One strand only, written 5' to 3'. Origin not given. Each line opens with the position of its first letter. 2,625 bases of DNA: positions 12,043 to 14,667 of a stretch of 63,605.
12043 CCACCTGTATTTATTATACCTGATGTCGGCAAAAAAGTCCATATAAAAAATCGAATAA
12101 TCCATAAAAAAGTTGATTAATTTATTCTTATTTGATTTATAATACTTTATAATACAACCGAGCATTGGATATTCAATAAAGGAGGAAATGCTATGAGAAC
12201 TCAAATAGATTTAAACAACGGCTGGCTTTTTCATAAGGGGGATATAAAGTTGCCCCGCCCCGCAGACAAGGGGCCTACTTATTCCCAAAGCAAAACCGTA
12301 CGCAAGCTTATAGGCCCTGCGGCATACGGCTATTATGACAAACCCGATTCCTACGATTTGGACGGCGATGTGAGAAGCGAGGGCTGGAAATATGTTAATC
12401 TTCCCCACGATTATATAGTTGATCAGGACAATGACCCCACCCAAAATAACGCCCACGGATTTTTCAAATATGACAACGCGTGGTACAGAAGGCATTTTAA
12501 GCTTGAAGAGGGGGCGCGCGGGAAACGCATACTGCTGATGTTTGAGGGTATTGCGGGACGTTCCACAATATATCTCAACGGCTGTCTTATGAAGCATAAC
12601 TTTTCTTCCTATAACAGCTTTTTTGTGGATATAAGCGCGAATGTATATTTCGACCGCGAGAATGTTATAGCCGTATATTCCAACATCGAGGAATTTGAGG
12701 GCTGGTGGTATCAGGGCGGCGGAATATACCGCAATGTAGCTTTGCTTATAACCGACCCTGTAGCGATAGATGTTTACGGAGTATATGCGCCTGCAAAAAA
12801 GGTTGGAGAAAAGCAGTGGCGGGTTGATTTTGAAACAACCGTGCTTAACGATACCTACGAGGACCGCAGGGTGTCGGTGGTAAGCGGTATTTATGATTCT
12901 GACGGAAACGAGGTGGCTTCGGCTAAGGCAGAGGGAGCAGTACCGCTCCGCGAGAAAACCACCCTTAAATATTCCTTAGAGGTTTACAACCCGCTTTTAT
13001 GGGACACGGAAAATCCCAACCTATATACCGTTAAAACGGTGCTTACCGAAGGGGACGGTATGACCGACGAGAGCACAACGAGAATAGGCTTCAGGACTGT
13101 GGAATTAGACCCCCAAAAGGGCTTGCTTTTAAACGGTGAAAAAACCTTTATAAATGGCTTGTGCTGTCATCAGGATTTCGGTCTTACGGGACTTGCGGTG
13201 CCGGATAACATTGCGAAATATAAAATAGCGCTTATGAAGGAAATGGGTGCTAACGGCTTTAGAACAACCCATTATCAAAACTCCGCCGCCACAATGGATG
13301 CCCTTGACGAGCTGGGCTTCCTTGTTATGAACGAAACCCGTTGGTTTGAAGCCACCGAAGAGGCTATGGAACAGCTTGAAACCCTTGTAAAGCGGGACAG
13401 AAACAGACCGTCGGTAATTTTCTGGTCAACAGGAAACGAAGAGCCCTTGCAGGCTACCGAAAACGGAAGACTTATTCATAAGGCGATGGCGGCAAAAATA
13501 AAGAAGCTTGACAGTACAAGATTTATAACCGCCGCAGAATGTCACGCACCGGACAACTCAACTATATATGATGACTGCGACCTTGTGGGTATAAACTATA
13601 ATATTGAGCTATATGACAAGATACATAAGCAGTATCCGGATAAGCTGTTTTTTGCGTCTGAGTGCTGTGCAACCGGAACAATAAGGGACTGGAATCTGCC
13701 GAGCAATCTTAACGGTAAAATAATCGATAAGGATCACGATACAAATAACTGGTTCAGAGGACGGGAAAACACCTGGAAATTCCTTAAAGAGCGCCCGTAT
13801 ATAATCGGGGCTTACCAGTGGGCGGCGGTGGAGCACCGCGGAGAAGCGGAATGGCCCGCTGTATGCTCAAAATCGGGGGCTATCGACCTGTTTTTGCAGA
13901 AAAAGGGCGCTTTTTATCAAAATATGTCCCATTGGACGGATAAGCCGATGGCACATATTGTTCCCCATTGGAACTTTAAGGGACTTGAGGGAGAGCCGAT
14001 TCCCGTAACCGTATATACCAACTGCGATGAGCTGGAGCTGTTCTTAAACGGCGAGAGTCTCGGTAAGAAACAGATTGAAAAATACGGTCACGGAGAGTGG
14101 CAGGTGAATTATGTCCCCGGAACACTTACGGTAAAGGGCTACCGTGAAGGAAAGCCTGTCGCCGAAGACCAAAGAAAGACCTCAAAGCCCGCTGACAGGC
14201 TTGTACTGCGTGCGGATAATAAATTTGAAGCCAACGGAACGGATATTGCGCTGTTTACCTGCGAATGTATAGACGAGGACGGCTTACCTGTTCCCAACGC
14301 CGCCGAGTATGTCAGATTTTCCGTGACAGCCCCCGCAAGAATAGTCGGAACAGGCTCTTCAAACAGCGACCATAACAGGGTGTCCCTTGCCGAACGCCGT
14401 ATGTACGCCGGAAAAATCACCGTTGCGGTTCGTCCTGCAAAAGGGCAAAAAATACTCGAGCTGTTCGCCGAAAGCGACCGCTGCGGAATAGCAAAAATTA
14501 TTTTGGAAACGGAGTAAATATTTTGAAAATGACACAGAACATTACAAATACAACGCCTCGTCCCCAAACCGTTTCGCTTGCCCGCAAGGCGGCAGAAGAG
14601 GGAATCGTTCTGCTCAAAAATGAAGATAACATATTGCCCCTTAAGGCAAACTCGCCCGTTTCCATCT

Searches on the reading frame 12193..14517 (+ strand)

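Call 9: search_protein_families(library=pfam, proteins=[window:12193-14517:+], max_evalue=0.001)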
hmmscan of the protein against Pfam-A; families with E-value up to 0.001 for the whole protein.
window:12193-14517:+ (774 aa): 6 families
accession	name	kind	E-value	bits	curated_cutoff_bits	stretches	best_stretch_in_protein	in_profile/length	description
PF02836.23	Glyco_hydro_2_C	-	5.3e-26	91.9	21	2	309-383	6-80/302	Glycosyl hydrolases family 2, TIM barrel domain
PF16355.11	DUF4982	-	3e-22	78.8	23.9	1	600-657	1-61/61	Domain of unknown function (DUF4982)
PF00703.27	Glyco_hydro_2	-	1.4e-17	64.9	23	1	203-301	14-109/109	Glycosyl hydrolases family 2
PF18565.7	Glyco_hydro2_C5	-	2.4e-16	59.9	32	1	675-768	6-101/103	Glycoside hydrolase family 2 C-terminal domain 5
PF02837.24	Glyco_hydro_2_N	-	8.3e-12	45.8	28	1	66-187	32-167/169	Glycosyl hydrolases family 2, sugar binding domain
PF22666.2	Glyco_hydro_2_N2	-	5.6e-06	26.9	27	1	90-162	44-118/167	Glycosyl hydrolase 2 galactose-binding domain-like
